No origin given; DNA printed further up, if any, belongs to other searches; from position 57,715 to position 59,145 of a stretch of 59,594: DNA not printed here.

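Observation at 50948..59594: Probable anaerobic indole-3-acetate (auxin) degradation cluster in an unexpected host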

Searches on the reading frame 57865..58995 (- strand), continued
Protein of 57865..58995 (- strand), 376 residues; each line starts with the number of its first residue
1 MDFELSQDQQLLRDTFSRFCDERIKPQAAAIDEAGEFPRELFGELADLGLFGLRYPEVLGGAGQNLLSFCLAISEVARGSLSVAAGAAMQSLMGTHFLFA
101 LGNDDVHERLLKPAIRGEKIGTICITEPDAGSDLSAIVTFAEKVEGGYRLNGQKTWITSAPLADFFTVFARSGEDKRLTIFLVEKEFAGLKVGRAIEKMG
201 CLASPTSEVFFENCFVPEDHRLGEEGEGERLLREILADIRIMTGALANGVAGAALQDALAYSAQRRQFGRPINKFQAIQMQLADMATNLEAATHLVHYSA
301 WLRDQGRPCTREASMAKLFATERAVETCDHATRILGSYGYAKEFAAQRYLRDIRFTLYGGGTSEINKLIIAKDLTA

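Call 34: get_annotated_region(hit=H10, flank=12000)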
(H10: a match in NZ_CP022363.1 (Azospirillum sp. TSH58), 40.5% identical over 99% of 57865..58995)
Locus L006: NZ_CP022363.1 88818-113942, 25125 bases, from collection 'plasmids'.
description: Azospirillum sp. TSH58 plasmid TSH58_p03, complete sequence
organism: Azospirillum sp. TSH58 (NCBI taxid 664962)
taxonomy: Bacteria; Pseudomonadota; Alphaproteobacteria; Rhodospirillales; Azospirillaceae; Azospirillum; Azospirillum sp. TSH58
host: -; source: single cell,paddy soils; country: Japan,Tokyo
typing (MOB-suite, as given by PLSDB): non-mobilizable
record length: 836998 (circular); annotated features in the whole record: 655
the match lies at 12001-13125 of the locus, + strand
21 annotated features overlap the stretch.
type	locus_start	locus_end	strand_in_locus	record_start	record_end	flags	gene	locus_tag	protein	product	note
CDS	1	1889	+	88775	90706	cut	-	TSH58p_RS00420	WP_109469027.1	long-chain fatty acid--CoA ligase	-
CDS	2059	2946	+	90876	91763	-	-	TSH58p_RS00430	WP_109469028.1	branched-chain amino acid ABC transporter permease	GO:0015803 - branched-chain amino acid transport [Evidence IEA]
CDS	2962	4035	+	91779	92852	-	-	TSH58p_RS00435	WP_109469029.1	branched-chain amino acid ABC transporter permease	GO:0015803 - branched-chain amino acid transport [Evidence IEA]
CDS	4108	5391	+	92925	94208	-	-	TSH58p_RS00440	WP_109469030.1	ABC transporter substrate-binding protein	-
CDS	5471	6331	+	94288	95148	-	-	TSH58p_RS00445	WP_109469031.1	ABC transporter ATP-binding protein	-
CDS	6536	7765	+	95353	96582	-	-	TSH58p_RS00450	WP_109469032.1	AMP-binding protein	-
CDS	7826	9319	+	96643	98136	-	-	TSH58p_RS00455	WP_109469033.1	aldehyde dehydrogenase family protein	-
CDS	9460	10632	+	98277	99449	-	-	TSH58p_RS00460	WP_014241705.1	isovaleryl-CoA dehydrogenase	-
CDS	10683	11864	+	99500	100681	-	-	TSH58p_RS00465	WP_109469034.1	acetyl-CoA C-acyltransferase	GO:0006631 - fatty acid metabolic process [Evidence IEA]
CDS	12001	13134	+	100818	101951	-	-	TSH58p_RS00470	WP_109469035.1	acyl-CoA dehydrogenase family protein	-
CDS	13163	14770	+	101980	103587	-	-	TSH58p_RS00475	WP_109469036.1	carboxyl transferase domain-containing protein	-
CDS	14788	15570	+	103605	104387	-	-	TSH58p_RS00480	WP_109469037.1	enoyl-CoA hydratase/isomerase family protein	-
CDS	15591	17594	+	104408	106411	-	-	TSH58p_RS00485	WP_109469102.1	acetyl/propionyl/methylcrotonyl-CoA carboxylase subunit alpha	-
CDS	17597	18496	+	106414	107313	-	-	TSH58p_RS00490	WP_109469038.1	hydroxymethylglutaryl-CoA lyase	-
CDS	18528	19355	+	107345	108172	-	-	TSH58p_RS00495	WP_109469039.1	universal stress protein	-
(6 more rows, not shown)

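Call 37: find_homologous_proteins(query=P0124, max_evalue=1e-30)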
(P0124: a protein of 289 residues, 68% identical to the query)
Query P0124 (289 aa): 7918 proteins with E <= 1e-30 among 8000 candidates; the best 120 are listed.
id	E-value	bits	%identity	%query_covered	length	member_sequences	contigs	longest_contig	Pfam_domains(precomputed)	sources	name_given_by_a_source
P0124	1.8e-186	636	100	100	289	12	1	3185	PF02770.25,PF00441.30,PF08028.17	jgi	jgi:butyryl-CoA dehydrogenase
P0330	4.4e-186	635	100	100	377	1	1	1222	PF02770.25,PF00441.30,PF08028.17,PF02771.22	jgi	jgi:butyryl-CoA dehydrogenase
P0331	1.1e-185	633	100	100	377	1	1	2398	PF02770.25,PF00441.30,PF08028.17,PF02771.22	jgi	jgi:butyryl-CoA dehydrogenase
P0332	1.6e-185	633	100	100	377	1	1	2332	PF02770.25,PF00441.30,PF08028.17,PF02771.22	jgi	jgi:butyryl-CoA dehydrogenase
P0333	1.7e-185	633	100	100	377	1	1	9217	PF02770.25,PF00441.30,PF08028.17,PF02771.22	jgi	jgi:butyryl-CoA dehydrogenase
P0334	1.7e-185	633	100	100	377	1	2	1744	PF02770.25,PF00441.30,PF08028.17,PF02771.22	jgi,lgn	jgi:butyryl-CoA dehydrogenase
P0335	3.4e-183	625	98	100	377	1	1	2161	PF02770.25,PF00441.30,PF08028.17,PF02771.22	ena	-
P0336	4.5e-183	625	98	100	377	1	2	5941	PF02770.25,PF00441.30,PF08028.17,PF02771.22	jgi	jgi:butyryl-CoA dehydrogenase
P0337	1.1e-182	624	97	100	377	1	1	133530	PF02770.25,PF00441.30,PF08028.17,PF02771.22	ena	-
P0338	2.1e-182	623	97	100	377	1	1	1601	PF02770.25,PF00441.30,PF08028.17,PF02771.22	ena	-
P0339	2.1e-182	623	97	100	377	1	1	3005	PF02770.25,PF00441.30,PF08028.17,PF02771.22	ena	-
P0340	2.9e-182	622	97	100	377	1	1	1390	PF02770.25,PF00441.30,PF08028.17,PF02771.22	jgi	-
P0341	3.0e-182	622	97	100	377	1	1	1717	PF02770.25,PF00441.30,PF08028.17,PF02771.22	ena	-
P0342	3.6e-182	622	98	100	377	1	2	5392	PF02770.25,PF00441.30,PF08028.17,PF02771.22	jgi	jgi:butyryl-CoA dehydrogenase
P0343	3.8e-182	622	97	100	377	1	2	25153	PF02770.25,PF00441.30,PF08028.17,PF02771.22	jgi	jgi:butyryl-CoA dehydrogenase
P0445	6.7e-160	549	87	100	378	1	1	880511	PF02770.25,PF00441.30,PF08028.17,PF02771.22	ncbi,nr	ncbi:MAG: acyl-CoA dehydrogenase family protein [Burkholderiales bacterium]|nr:acyl-CoA dehydrogenas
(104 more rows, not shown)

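Call 39: find_encoding_contigs(protein=P0445, flank=10000, max_places=2)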
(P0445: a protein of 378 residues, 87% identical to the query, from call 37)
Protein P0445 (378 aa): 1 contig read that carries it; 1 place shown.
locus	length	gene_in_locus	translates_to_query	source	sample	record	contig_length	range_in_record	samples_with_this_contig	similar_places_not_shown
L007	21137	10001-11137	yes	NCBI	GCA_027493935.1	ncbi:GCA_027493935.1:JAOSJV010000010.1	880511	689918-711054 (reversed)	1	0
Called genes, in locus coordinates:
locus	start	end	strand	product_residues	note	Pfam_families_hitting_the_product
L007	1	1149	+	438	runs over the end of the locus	PF06808:DctM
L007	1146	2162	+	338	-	PF08240:ADH_N, PF00107:ADH_zinc_N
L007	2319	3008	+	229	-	PF00392:GntR, PF07729:FCD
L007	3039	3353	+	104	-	-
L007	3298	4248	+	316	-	PF00108:Thiolase_N, PF02803:Thiolase_C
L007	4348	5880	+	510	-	PF00501:AMP-binding, PF13193:AMP-binding_C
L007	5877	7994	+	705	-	PF05378:Hydant_A_N, PF01968:Hydantoinase_A, PF19278:Hydant_A_C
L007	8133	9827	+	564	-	PF02538:Hydantoinase_B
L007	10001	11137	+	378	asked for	PF02771:Acyl-CoA_dh_N, PF02770:Acyl-CoA_dh_M, PF00441:Acyl-CoA_dh_1, PF08028:Acyl-CoA_dh_2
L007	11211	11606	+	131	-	PF02310:B12-binding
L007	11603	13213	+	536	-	PF01642:MM_CoA_mutase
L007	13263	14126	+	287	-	PF00941:FAD_binding_5, PF03450:CO_deh_flav_C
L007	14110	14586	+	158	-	PF00111:Fer2, PF01799:Fer2_2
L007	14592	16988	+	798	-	PF01315:Ald_Xan_dh_C, PF02738:MoCoBD_1, PF20256:MoCoBD_2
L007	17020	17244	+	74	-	-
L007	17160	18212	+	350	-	PF02515:CoA_transf_3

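Call 40: find_encoding_contigs(protein=P0101, flank=10000, max_places=2)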
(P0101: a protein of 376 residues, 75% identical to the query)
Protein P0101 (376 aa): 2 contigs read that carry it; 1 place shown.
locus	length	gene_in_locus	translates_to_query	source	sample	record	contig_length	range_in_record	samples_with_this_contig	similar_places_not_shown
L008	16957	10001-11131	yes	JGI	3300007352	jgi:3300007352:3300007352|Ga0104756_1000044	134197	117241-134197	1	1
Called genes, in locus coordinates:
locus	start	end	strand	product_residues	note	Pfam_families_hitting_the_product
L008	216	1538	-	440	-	PF13424:TPR_12 (faint), PF13432:TPR_16 (faint), PF23914:TPR_CcmH_CycH (faint), PF00515:TPR_1 (faint), PF07719:TPR_2 (faint), PF13174:TPR_6 (faint), PF13428:TPR_14 (faint), PF14559:TPR_19 (faint), +4 more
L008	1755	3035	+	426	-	PF00326:Peptidase_S9 (weak)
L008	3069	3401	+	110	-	PF01809:YidD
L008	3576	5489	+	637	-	PF01855:POR_N, PF02775:TPP_enzyme_C, PF00037:Fer4 (faint)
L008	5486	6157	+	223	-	PF01558:POR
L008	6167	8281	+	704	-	PF05378:Hydant_A_N, PF01968:Hydantoinase_A, PF19278:Hydant_A_C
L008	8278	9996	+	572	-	PF02538:Hydantoinase_B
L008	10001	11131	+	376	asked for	PF02771:Acyl-CoA_dh_N, PF02770:Acyl-CoA_dh_M, PF00441:Acyl-CoA_dh_1, PF08028:Acyl-CoA_dh_2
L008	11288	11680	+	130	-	PF02310:B12-binding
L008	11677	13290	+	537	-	PF01642:MM_CoA_mutase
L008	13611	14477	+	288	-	PF00941:FAD_binding_5, PF03450:CO_deh_flav_C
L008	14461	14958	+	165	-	PF00111:Fer2 (weak), PF01799:Fer2_2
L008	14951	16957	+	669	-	PF01315:Ald_Xan_dh_C, PF02738:MoCoBD_1, PF20256:MoCoBD_2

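Call 47: search_protein_families(library=ncbifam, proteins=[L003:2024-2608:+, L003:2605-4476:+, L003:4478-5149:+, L003:5146-7314:+, L003:7460-9208:+, L003:706-1908:+, L004:3036-3521:+, L004:1308-1979:+, L004:2057-2914:+], max_evalue=0.00001)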
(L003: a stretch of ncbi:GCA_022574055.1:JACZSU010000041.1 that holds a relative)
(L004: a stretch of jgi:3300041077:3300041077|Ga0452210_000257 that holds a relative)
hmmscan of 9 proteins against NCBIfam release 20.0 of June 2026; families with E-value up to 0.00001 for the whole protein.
L003:2024-2608:+ (194 aa): 0 families

L003:2605-4476:+ (623 aa): 15 families
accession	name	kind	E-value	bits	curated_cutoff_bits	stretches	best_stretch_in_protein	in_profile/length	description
TIGR03336.1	IOR_alpha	equivalog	8.8e-207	688.1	650.9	1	17-615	2-595/595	indolepyruvate ferredoxin oxidoreductase subunit alpha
NF009589.0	PRK13030.1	subfamily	3.6e-32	111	816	1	36-556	57-623/1170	indolepyruvate ferredoxin oxidoreductase family protein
NF009588.0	PRK13029.1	subfamily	2.7e-23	81.9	952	2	361-601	444-693/1196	indolepyruvate ferredoxin oxidoreductase family protein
NF006412.0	PRK08659.1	equivalog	9.2e-16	58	411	1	18-191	6-185/378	2-oxoacid:acceptor oxidoreductase subunit alpha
TIGR03710.1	OAFO_sf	subfamily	2.3e-14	52.9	482.75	1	13-90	189-266/561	2-oxoacid:acceptor oxidoreductase subunit alpha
NF005507.0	PRK07119.1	subfamily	2.9e-12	46.1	399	1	19-174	6-167/352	3-methyl-2-oxobutanoate dehydrogenase subunit VorB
NF007206.0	PRK09627.1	equivalog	1.9e-08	33.7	579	1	22-123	8-114/375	2-oxoglutarate synthase subunit alpha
NF007202.0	PRK09623.1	equivalog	8.4e-08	32.5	166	1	566-619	48-102/105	3-methyl-2-oxobutanoate dehydrogenase subunit delta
NF007203.0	PRK09624.1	equivalog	1.3e-07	31.8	171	1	565-618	47-101/105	pyuvate ferredoxin oxidoreductase subunit delta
NF008818.0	PRK11864.1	subfamily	2e-07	30.5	405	1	373-549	20-209/300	3-methyl-2-oxobutanoate dehydrogenase subunit beta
TIGR02179.1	PorD_KorD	subfamily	6.3e-07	29.4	60.05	1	566-618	22-75/78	2-oxoacid:acceptor oxidoreductase, delta subunit, pyruvate/2-ketoisovalerate family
TIGR02700.1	flavo_MJ0208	hypoth_equivalog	1e-06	28.2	251.35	1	541-616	123-195/234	dihydromethanopterin reductase (acceptor)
NF040684.1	PorD_Arch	equivalog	2.4e-06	27.5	120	1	567-618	30-82/85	pyruvate synthase subunit PorD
NF008819.1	PRK11865.1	equivalog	5e-06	26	405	1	374-548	21-212/300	pyruvate synthase subunit PorB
NF040770.1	hetero_SS_HdrA2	exception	6.7e-06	24.5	1100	1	565-617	573-625/777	CoB-CoM heterodisulfide reductase HdrA2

L003:4478-5149:+ (223 aa): 24 families
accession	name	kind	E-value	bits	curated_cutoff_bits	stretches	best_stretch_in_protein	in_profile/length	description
NF005323.0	PRK06853.1-3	equivalog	1.7e-44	152.2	238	1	17-211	7-193/197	indolepyruvate oxidoreductase subunit beta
TIGR03334.1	IOR_beta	equivalog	2.1e-43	148.5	205.8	1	19-210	3-188/189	indolepyruvate ferredoxin oxidoreductase subunit beta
NF005322.0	PRK06853.1-2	equivalog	9.1e-43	146.3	237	1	18-212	7-192/197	indolepyruvate oxidoreductase subunit beta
NF005325.0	PRK06853.1-5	equivalog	7.4e-33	113.9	230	1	18-212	5-190/192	indolepyruvate oxidoreductase subunit beta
NF005326.0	PRK06853.1-6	equivalog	3.5e-30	105.3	348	1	17-214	4-197/202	indolepyruvate oxidoreductase subunit beta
NF004917.0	PRK06274.1-3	equivalog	1.2e-27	97.2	284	1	18-211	4-191/203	indolepyruvate oxidoreductase subunit beta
NF005324.0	PRK06853.1-4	equivalog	9.9e-26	90.8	222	1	19-214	5-190/196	indolepyruvate oxidoreductase subunit beta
NF005328.0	PRK06853.2-2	equivalog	6.2e-23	81.5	240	1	19-178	6-154/192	indolepyruvate oxidoreductase subunit beta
NF004915.0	PRK06274.1-1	equivalog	6.4e-22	77.9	274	1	19-214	5-193/194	indolepyruvate oxidoreductase subunit beta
NF004918.0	PRK06274.1-4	equivalog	5.6e-20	71.9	278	1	19-202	5-181/202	indolepyruvate oxidoreductase subunit beta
NF004916.0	PRK06274.1-2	equivalog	8.1e-20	71.6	227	1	19-107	5-94/178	indolepyruvate oxidoreductase subunit beta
NF005327.0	PRK06853.2-1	equivalog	1.2e-19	70.9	242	1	19-178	6-155/194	indolepyruvate oxidoreductase subunit beta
NF009589.0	PRK13030.1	subfamily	1.6e-18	65.9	816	1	14-210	726-924/1170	indolepyruvate ferredoxin oxidoreductase family protein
NF009588.0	PRK13029.1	subfamily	2.7e-15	55.4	952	1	13-211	741-941/1196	indolepyruvate ferredoxin oxidoreductase family protein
NF005329.0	PRK06853.2-4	equivalog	6.5e-12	46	267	1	18-90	3-82/175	indolepyruvate oxidoreductase subunit beta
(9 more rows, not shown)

L003:5146-7314:+ (722 aa): 3 families
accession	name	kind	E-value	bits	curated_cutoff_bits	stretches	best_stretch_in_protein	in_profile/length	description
NF050156.1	CapLactmsAlpCapA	equivalog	4.3e-201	669.8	1000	1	4-702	2-686/689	caprolactamase subunit alpha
NF042975.2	AcphenoCarb_ApcC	equivalog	1.2e-102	344.4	1500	1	5-687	11-695/733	acetophenone carboxylase subunit gamma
NF042960.1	AcphenoCarb_ApcA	equivalog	1.4e-64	218.5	1250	2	158-699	123-653/658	acetophenone carboxylase subunit alpha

L003:7460-9208:+ (582 aa): 2 families
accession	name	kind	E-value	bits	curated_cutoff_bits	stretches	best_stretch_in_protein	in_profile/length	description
NF050157.1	CapLactmsBetCapB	equivalog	2e-126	422.6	1000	1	4-575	1-576/577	caprolactamase subunit beta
NF042976.1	AcphenoCarb_ApcD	equivalog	7e-34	117.1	1500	2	13-453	39-486/685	acetophenone carboxylase subunit delta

L003:706-1908:+ (400 aa): 32 families (the best 25 are shown)
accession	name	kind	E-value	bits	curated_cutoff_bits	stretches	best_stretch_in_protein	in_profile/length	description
TIGR01930.1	AcCoA-C-Actrans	subfamily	3.5e-55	187.5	240.55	1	16-398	7-385/385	acetyl-CoA C-acyltransferase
NF004853.0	PRK06205.1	subfamily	1.2e-42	146.4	551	1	16-397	12-400/404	acetyl-CoA C-acetyltransferase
NF006552.0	PRK09051.1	subfamily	2.4e-41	142.3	565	1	20-397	18-392/395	beta-ketothiolase BktB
NF042999.1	bketothiol_BktB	equivalog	1.7e-36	126.3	725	1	19-397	16-391/394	beta-ketothiolase BktB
NF005890.0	PRK07851.1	equivalog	5.7e-36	124.4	580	1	153-397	167-402/406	acetyl-CoA C-acetyltransferase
NF006516.0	PRK08963.1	equivalog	8e-36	123.8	560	1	158-399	183-435/436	acetyl-CoA C-acyltransferase FadI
NF006551.0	PRK09050.1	subfamily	2e-34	119.4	605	1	15-398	11-399/401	3-oxoadipyl-CoA thiolase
NF005805.0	PRK07661.1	equivalog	4.1e-34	118.2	633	1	22-394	19-385/391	acetyl-CoA C-acetyltransferase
TIGR02430.1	pcaF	equivalog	4.4e-34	118.2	597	1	15-397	10-397/400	3-oxoadipyl-CoA thiolase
NF005033.0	PRK06445.1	equivalog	2.2e-33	116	511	1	35-397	38-392/395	acetyl-CoA C-acetyltransferase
NF005865.0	PRK07801.1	equivalog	3e-33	115.6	591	1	16-397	12-379/382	acetyl-CoA C-acetyltransferase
NF006086.0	PRK08235.1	equivalog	3.9e-32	111.8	526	1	15-399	11-392/393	acetyl-CoA C-acetyltransferase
NF005889.0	PRK07850.1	equivalog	3.4e-31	108.7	515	1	16-398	12-385/387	steroid 3-ketoacyl-CoA thiolase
NF004206.0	PRK05656.1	subfamily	4.5e-31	108.3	688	1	18-397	14-390/392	acetyl-CoA C-acetyltransferase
NF006001.0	PRK08131.1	equivalog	3.3e-30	105.3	622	1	15-397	11-397/401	3-oxoadipyl-CoA thiolase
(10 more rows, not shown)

L004:3036-3521:+ (161 aa): 0 families

L004:1308-1979:+ (223 aa): 0 families

L004:2057-2914:+ (285 aa): 0 families

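Call 57: search_solved_structures(query=window:57865-58995:-, max_evalue=1e-50)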
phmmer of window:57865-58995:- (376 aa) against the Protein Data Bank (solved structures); distinct sequences matched with E-value up to 1e-50: 41.
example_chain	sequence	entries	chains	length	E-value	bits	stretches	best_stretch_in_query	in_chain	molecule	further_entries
1ws9_A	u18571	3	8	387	4.6e-79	269.5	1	6-374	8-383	acyl-CoA dehydrogenase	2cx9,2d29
2dvl_A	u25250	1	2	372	1.3e-78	268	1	5-374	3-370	Acyl-CoA dehydrogenase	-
5lnx_A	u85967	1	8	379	4e-78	266.4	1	5-374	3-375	Acyl-CoA dehydrogenase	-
4l1f_A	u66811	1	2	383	5.4e-77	262.7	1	1-373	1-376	Acyl-CoA dehydrogenase domain protein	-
4n5f_A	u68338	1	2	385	9.5e-77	261.9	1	2-374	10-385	Putative acyl-CoA dehydrogenase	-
5ol2_C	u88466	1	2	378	2.8e-76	260.3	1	6-373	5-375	Acyl-CoA dehydrogenase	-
4m9a_A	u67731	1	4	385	1.5e-71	244.8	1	2-374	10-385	Acyl-CoA dehydrogenase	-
3nf4_A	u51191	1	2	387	1.6e-70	241.3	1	17-375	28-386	acyl-CoA dehydrogenase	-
6fah_C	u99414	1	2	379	2.6e-70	240.7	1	6-371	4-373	Caffeyl-CoA reductase-Etf complex subunit CarC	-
1jqi_A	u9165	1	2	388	3.2e-70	240.4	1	3-374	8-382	short chain acyl-CoA dehydrogenase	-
4kto_A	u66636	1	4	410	1e-69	238.7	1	2-375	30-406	isovaleryl-CoA dehydrogenase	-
4o5m_A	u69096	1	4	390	1.3e-68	235.1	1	1-374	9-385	Isovaleryl-CoA dehydrogenase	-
1buc_A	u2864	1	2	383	1.3e-68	235.1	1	1-369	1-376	BUTYRYL-COA DEHYDROGENASE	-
2vig_A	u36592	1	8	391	3.5e-67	230.4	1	3-374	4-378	SHORT-CHAIN SPECIFIC ACYL-COA DEHYDROGENASE,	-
7y0a_A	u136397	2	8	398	5.5e-67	229.8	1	3-374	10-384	Short-chain specific acyl-CoA dehydrogenase, mitochondrial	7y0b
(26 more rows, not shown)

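Call 58: find_encoding_contigs(protein=P0002, flank=10000, max_places=2)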
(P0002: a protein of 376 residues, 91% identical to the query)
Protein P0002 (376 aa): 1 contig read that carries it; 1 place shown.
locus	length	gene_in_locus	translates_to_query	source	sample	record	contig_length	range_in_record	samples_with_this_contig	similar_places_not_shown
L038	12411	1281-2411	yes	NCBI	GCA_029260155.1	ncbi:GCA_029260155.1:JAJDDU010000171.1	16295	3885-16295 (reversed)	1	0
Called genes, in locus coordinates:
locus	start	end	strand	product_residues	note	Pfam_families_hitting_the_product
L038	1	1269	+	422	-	?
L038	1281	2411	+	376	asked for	PF02771:Acyl-CoA_dh_N, PF02770:Acyl-CoA_dh_M, PF00441:Acyl-CoA_dh_1, PF08028:Acyl-CoA_dh_2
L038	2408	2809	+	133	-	PF02310:B12-binding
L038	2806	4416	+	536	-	PF01642:MM_CoA_mutase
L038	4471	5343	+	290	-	PF00941:FAD_binding_5, PF03450:CO_deh_flav_C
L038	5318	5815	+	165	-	PF00111:Fer2 (weak), PF01799:Fer2_2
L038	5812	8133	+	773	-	PF01315:Ald_Xan_dh_C, PF02738:MoCoBD_1, PF20256:MoCoBD_2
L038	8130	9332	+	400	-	PF02515:CoA_transf_3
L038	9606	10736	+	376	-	PF01408:GFO_IDH_MocA, PF22725:GFO_IDH_MocA_C3, PF02894:GFO_IDH_MocA_C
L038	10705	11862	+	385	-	PF01041:DegT_DnrJ_EryC1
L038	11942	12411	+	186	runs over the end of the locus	PF25084:LbH_EIF2B (faint), PF25087:GMPPB_C (faint), PF14602:Hexapep_2 (weak), PF00132:Hexapep, PF14602:Hexapep_2 (weak)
